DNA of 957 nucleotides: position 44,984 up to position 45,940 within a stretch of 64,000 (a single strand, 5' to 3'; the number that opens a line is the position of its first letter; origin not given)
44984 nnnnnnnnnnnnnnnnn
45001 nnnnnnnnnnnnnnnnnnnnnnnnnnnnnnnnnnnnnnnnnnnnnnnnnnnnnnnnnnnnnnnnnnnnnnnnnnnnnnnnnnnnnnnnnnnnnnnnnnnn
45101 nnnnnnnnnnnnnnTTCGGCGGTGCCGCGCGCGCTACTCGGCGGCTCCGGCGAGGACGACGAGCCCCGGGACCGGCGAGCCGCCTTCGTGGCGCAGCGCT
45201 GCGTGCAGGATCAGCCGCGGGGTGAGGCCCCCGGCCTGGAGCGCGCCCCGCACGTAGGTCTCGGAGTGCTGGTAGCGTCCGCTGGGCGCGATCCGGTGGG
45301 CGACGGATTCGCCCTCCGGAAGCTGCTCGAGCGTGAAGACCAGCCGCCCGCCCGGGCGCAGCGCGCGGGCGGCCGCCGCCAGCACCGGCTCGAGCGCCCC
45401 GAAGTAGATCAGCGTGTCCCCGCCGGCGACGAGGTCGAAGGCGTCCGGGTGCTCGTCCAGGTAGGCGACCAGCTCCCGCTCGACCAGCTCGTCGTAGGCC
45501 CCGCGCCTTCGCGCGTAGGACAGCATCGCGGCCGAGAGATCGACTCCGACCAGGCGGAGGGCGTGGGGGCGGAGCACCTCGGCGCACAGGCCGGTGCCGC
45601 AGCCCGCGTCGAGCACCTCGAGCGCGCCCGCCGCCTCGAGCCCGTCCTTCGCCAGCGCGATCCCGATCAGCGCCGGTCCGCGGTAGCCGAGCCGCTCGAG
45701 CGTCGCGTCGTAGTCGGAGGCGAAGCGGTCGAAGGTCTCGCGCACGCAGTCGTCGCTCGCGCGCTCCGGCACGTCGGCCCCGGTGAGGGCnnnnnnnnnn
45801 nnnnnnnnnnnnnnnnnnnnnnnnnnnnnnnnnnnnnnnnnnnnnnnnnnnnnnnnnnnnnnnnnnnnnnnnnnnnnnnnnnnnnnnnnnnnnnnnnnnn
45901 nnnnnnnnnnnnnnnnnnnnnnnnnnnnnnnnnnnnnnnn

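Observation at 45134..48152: Sheath-fusion gene is co-operonic with a TPR-SAM methyltransferase inserted between clpV and vgrG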

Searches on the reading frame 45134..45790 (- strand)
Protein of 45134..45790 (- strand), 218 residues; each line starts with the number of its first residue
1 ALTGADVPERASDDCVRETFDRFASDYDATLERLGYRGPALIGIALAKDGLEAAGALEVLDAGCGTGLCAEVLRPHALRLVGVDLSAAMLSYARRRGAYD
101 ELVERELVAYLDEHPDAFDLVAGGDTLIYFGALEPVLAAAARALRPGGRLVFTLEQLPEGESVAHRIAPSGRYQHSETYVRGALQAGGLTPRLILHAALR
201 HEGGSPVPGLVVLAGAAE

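Call 26: search_solved_structures(query=window:45134-45730:-, max_evalue=0.01)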
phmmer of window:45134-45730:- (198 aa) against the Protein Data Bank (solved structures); distinct sequences matched with E-value up to 0.01: 61 (the best 60 are shown).
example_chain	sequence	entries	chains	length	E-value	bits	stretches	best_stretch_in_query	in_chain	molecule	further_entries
8ys9_A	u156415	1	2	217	1.1e-09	41.6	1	2-141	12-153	Phosphatidylethanolamine N-methyltransferase/phosphatidyl-N-methylethanolamine N-methyltra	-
9icz_A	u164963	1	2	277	1.8e-08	37.7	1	38-134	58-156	S-adenosylmethionine (SAM)-dependent methyltransferase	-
7qcb_A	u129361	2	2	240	7.2e-08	35.7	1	1-137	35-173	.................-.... 27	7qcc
9fcu_A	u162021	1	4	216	8.1e-08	35.5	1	5-137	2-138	SAM-dependent methyltransferase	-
3bkw_A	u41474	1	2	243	1.1e-07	35.1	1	31-136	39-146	S-adenosylmethionine dependent methyltransferase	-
9fcx_A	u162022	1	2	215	1.2e-07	35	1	5-137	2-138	SAM-dependent methyltransferase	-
9fcy_A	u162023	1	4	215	1.2e-07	35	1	5-137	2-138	SAM-dependent methyltransferase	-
9fd3_A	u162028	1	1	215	1.2e-07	34.9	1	5-137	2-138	SAM-dependent methyltransferase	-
9fcd_A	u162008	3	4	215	1.2e-07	34.9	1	5-137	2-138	SAM-dependent methyltransferase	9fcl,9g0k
7pd7_A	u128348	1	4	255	1.8e-07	34.4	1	37-134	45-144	Methyltransferase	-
9fcq_A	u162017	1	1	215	2.1e-07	34.2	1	5-137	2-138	SAM-dependent methyltransferase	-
9fcs_A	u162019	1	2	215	2.5e-07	33.9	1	5-137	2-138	SAM-dependent methyltransferase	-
2gs9_A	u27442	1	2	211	4.7e-07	33.1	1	38-151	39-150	Hypothetical protein TT1324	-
3g5l_A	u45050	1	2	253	3.8e-06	30.1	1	38-136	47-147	Putative S-adenosylmethionine dependent methyltransferase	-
3cgg_A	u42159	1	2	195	1.5e-05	28.1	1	11-132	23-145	SAM-dependent methyltransferase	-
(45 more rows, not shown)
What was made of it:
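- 45143..45754 (-): Methyltransferase domain, residues about 293-496, with motif I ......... PDB sequence hits are generic class I methyltransferases; the best is 8ys9 at E 1e-9 (call 26).
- The best PDB sequence match of the MT domain is a phosphatidylethanolamine N-methyltransferase (8ys9, E 1e-9; call 26). The margin over generic methyltransferases is small (the next hits are at 2e-8 to 1e-7; call 26).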

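Call 29: find_homologous_proteins(query=window:45134-45790:-, max_evalue=1e-10)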
Query window:45134-45790:- (218 aa): 460 proteins with E <= 1e-10 among 8000 candidates; the best 120 are listed.
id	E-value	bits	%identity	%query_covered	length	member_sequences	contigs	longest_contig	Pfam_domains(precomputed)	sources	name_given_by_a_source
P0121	1.3e-63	233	55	97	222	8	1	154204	PF13847.13,PF13489.13,PF13649.13,PF08241.19,PF08242.19,PF05401.17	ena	-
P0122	3.7e-63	231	55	100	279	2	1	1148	PF13847.13,PF14559.13,PF13489.13,PF13371.13,PF13649.13,PF13428.13,PF08241.19,PF08242.19,PF05401.17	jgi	jgi:predicted TPR repeat methyltransferase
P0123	4.7e-62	228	54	98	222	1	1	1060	PF13847.13,PF13489.13,PF13649.13,PF08241.19,PF08242.19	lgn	-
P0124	6.1e-62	227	54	100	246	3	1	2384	PF13847.13,PF13489.13,PF13649.13,PF08241.19,PF08242.19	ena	-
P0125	1.3e-61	226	53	97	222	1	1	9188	PF13847.13,PF13489.13,PF05175.21,PF13649.13,PF08241.19,PF08242.19,PF05401.17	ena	-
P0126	9.2e-61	223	54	97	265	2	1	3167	PF13847.13,PF14559.13,PF13489.13,PF05175.21,PF13649.13,PF13428.13,PF01135.26,PF08241.19,PF08242.19,PF05401.17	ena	-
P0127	1.9e-60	222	55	98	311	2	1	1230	PF13489.13,PF13431.13,PF13414.13,PF13428.13,PF08241.19,PF05401.17,PF13847.13,PF14559.13,PF13371.13,PF13649.13,PF00515.35,PF13432.13,PF13181.13,PF08242.19,PF07719.24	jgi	jgi:predicted TPR repeat methyltransferase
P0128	2.8e-60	222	53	100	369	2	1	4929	PF13489.13,PF13431.13,PF23914.2,PF13414.13,PF13176.13,PF13428.13,PF08241.19,PF13374.13,PF13847.13,PF14559.13,PF24575.2,PF13371.13,PF13649.13,PF00515.35,PF12895.14,PF13424.13,PF13432.13,PF13181.13,PF08242.19,PF07719.24,PF13174.13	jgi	-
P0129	4.0e-60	221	54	97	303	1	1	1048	PF13489.13,PF13431.13,PF13176.13,PF13428.13,PF01739.25,PF08241.19,PF05401.17,PF13847.13,PF14559.13,PF13371.13,PF13649.13,PF00515.35,PF12895.14,PF13432.13,PF08242.19,PF07719.24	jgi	jgi:predicted TPR repeat methyltransferase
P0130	4.3e-60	221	55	97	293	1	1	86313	PF13489.13,PF13428.13,PF01739.25,PF08241.19,PF05401.17,PF13847.13,PF14559.13,PF05175.21,PF13371.13,PF13649.13,PF12895.14,PF08242.19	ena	-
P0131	5.7e-60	221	56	97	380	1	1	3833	PF13489.13,PF13431.13,PF23914.2,PF02353.27,PF13414.13,PF13176.13,PF13428.13,PF08241.19,PF13374.13,PF05401.17,PF13847.13,PF14559.13,PF13371.13,PF13649.13,PF00515.35,PF12895.14,PF13424.13,PF21033.5,PF13432.13,PF13181.13,PF08242.19,PF07719.24,PF13174.13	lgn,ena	-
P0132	1.3e-59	220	54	97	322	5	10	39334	PF13489.13,PF13431.13,PF13414.13,PF13428.13,PF08241.19,PF05401.17,PF13847.13,PF14559.13,PF13649.13,PF00515.35,PF13424.13,PF13432.13,PF13181.13,PF08242.19,PF07719.24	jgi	jgi:predicted TPR repeat methyltransferase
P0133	1.5e-59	219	54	97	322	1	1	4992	PF13489.13,PF13431.13,PF13414.13,PF13428.13,PF08241.19,PF13374.13,PF13847.13,PF14559.13,PF13649.13,PF00515.35,PF13424.13,PF13432.13,PF13181.13,PF08242.19,PF07719.24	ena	-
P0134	1.6e-59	219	53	100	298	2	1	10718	PF13489.13,PF13431.13,PF13176.13,PF13428.13,PF08241.19,PF13374.13,PF05401.17,PF13847.13,PF14559.13,PF13371.13,PF13649.13,PF00515.35,PF12895.14,PF13432.13,PF13181.13,PF08242.19,PF07719.24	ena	-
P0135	2.0e-59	219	55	98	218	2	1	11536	PF13847.13,PF13489.13,PF13649.13,PF08241.19,PF08242.19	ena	-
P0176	2.3e-55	206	53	98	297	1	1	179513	PF13847.13,PF13489.13,PF13649.13,PF08241.19,PF08242.19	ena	-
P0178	3.0e-55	205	51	98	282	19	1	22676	PF13847.13,PF13489.13,PF13649.13,PF08241.19,PF08242.19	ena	-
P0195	1.7e-54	203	49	100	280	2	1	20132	PF13847.13,PF13489.13,PF13649.13,PF08241.19,PF08242.19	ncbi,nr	ncbi:MAG: methyltransferase domain-containing protein [Burkholderiaceae bacterium]|nr:methyltransfer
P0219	1.6e-52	196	52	98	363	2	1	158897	PF13489.13,PF13431.13,PF23914.2,PF13414.13,PF13176.13,PF13428.13,PF08241.19,PF05401.17,PF13847.13,PF14559.13,PF24575.2,PF13649.13,PF00515.35,PF13424.13,PF13432.13,PF13181.13,PF08242.19,PF07719.24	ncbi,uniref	ncbi:tetratricopeptide repeat protein [Inquilinus sp. CAU 1745]|uniref:tetratricopeptide repeat prot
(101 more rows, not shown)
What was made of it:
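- Tried and rejected: Search with the MT domain alone (call 29).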

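Call 30: find_encoding_contigs(protein=P0121, flank=8000, max_places=1)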
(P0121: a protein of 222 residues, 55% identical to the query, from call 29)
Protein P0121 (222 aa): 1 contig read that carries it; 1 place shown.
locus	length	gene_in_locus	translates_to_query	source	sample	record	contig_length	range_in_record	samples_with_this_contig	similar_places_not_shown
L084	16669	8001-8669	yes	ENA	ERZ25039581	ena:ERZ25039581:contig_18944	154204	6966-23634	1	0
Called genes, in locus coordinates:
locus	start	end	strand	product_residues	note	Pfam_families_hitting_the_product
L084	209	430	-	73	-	-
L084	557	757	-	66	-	-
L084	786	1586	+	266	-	-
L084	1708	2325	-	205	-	-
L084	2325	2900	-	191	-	-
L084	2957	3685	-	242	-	-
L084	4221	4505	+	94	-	-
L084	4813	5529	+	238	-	-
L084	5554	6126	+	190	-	-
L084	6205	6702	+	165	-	PF05157:MshEN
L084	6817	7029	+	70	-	PF05638:T6SS_HCP (weak)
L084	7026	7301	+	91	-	PF05638:T6SS_HCP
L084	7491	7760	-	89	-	-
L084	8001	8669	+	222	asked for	PF05401:NodS (weak), PF13489:Methyltransf_23, PF13847:Methyltransf_31, PF08241:Methyltransf_11, PF08242:Methyltransf_12, PF13649:Methyltransf_25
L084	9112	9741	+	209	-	-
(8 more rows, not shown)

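Call 31: find_encoding_contigs(protein=P0130, flank=8000, max_places=1)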
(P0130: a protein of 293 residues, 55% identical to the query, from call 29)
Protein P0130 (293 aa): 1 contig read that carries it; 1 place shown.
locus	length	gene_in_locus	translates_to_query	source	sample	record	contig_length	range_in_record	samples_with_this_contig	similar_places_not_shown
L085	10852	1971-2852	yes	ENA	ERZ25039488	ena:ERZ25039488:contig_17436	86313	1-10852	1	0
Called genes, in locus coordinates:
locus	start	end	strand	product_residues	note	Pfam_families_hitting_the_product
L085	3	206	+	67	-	?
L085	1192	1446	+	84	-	-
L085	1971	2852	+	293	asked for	PF13371:TPR_9 (weak), PF14559:TPR_19, PF13428:TPR_14 (weak), PF13489:Methyltransf_23, PF08241:Methyltransf_11, PF08242:Methyltransf_12, PF13649:Methyltransf_25, PF13847:Methyltransf_31, +4 more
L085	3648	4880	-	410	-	PF07690:MFS_1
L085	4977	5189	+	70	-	-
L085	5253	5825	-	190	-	-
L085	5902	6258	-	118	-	PF01022:HTH_5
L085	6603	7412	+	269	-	PF02525:Flavodoxin_2, PF03358:FMN_red (faint)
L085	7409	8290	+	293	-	PF00837:T4_deiodinase (weak), PF00578:AhpC-TSA, PF08534:Redoxin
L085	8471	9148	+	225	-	PF00230:MIP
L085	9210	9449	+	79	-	-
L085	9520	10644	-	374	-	PF01758:SBF, PF13593:SBF_like (weak)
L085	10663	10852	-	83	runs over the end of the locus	PF13192:Thioredoxin_3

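Call 32: find_encoding_contigs(protein=P0219, flank=8000, max_places=1)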
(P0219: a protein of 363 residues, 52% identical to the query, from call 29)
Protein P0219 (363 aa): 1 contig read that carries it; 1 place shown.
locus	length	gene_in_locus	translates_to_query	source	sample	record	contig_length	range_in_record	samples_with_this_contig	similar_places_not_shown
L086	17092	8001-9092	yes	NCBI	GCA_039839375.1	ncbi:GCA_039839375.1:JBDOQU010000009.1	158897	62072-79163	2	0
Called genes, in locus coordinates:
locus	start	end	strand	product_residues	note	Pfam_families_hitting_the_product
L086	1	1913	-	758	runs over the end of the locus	PF00069:Pkinase, PF07714:PK_Tyr_Ser-Thr, PF14326:DUF4384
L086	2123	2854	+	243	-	PF05359:DUF748 (faint), PF00691:OmpA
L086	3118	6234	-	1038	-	PF24885:TPR_NPHP3 (faint), PF07719:TPR_2 (faint), PF13374:TPR_10 (weak), PF13424:TPR_12, PF12770:CHAT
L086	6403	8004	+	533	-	PF13414:TPR_11, PF13432:TPR_16, PF00515:TPR_1, PF13432:TPR_16, PF14559:TPR_19, PF08241:Methyltransf_11, PF08242:Methyltransf_12, PF13649:Methyltransf_25, +28 more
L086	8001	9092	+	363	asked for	PF13428:TPR_14 (weak), PF13432:TPR_16, PF14559:TPR_19 (weak), PF00515:TPR_1 (weak), PF13489:Methyltransf_23, PF08241:Methyltransf_11, PF08242:Methyltransf_12, PF13649:Methyltransf_25, +12 more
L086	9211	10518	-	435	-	PF13424:TPR_12, PF12895:ANAPC3, PF13432:TPR_16, PF14559:TPR_19, PF14559:TPR_19, PF13489:Methyltransf_23, PF13847:Methyltransf_31, PF08241:Methyltransf_11, +21 more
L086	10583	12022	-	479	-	PF00069:Pkinase, PF07714:PK_Tyr_Ser-Thr, PF01636:APH (faint), PF03109:ABC1 (faint), PF26309:DUF8082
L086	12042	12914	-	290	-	PF11845:Tll0287-like, PF00672:HAMP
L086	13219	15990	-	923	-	PF00656:Peptidase_C14, PF08238:Sel1 (weak), PF01471:PG_binding_1 (weak)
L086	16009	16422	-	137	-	-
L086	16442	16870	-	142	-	-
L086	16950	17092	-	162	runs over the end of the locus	PF02639:DUF188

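Call 39: find_encoding_contigs(protein=P0176, flank=10000, max_places=1)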
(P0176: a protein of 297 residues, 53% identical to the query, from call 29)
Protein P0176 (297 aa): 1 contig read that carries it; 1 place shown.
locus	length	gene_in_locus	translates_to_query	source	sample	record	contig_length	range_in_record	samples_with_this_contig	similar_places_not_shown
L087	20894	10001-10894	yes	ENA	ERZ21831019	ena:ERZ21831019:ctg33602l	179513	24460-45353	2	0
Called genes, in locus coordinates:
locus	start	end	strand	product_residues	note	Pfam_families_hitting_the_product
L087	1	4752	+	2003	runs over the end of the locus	PF00515:TPR_1 (faint), PF07719:TPR_2 (faint), PF12895:ANAPC3 (faint), PF13424:TPR_12 (weak), PF13432:TPR_16 (weak), PF14559:TPR_19 (weak), PF13414:TPR_11 (weak), PF13424:TPR_12 (weak), +7 more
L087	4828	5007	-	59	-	PF04325:DUF465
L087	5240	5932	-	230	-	PF07719:TPR_2 (faint), PF13424:TPR_12 (faint), PF13428:TPR_14 (faint), PF13176:TPR_7 (faint), PF13374:TPR_10 (faint), PF00515:TPR_1 (faint), PF14559:TPR_19 (weak), PF13432:TPR_16, +4 more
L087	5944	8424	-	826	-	PF23914:TPR_CcmH_CycH (faint), PF00515:TPR_1 (faint), PF07719:TPR_2 (faint), PF13176:TPR_7 (faint), PF13181:TPR_8 (faint), PF13424:TPR_12 (weak), PF14559:TPR_19 (weak), PF13432:TPR_16 (weak), +4 more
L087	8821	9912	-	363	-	PF00515:TPR_1 (faint), PF07719:TPR_2 (faint), PF07721:TPR_4 (faint), PF13176:TPR_7 (faint), PF13181:TPR_8 (faint), PF13374:TPR_10 (faint), PF13432:TPR_16 (weak), PF14559:TPR_19, +3 more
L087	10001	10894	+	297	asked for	PF13489:Methyltransf_23, PF08241:Methyltransf_11, PF08242:Methyltransf_12, PF13649:Methyltransf_25, PF13847:Methyltransf_31 (weak)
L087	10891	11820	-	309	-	PF07719:TPR_2 (faint), PF13181:TPR_8 (faint), PF13424:TPR_12 (faint), PF13428:TPR_14 (faint), PF13432:TPR_16 (faint), PF24575:TPR_Slam (faint), PF13414:TPR_11 (faint), PF00515:TPR_1 (weak), +3 more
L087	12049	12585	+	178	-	-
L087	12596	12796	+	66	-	PF14070:YjfB_motility (weak)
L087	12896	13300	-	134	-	PF06429:Flg_bbr_C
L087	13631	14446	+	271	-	PF00481:PP2C (faint), PF13672:PP2C_2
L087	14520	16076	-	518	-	PF14326:DUF4384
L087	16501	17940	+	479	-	PF00128:Alpha-amylase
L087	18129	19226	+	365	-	PF03480:DctP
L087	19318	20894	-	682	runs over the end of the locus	-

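Call 40: find_encoding_contigs(protein=P0195, flank=10000, max_places=1)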
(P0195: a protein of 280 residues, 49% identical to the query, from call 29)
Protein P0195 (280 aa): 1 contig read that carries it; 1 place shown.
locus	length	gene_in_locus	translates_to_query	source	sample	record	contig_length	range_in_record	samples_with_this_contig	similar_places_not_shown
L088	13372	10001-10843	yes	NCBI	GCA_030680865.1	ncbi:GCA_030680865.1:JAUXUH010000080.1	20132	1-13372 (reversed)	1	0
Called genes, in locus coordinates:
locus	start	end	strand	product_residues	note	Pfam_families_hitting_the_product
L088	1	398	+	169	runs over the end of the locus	PF04965:GPW_gp25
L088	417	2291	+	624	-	PF05947:T6SS_TssF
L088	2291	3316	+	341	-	PF06996:T6SS_TssG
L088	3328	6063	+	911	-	PF13191:AAA_16, PF23569:NBD_SMAX1, PF00004:AAA, PF17871:AAA_lid_9, PF00004:AAA (weak), PF07724:AAA_2, PF07728:AAA_5, PF10431:ClpB_D2-small, +4 more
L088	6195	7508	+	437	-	-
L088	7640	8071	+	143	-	-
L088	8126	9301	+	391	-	-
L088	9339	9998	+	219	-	-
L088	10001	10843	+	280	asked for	PF13489:Methyltransf_23, PF13847:Methyltransf_31, PF08241:Methyltransf_11, PF08242:Methyltransf_12, PF13649:Methyltransf_25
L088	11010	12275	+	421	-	PF00326:Peptidase_S9 (faint), PF03583:LIP, PF12146:Hydrolase_4 (weak)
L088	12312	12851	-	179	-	-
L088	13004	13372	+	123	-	?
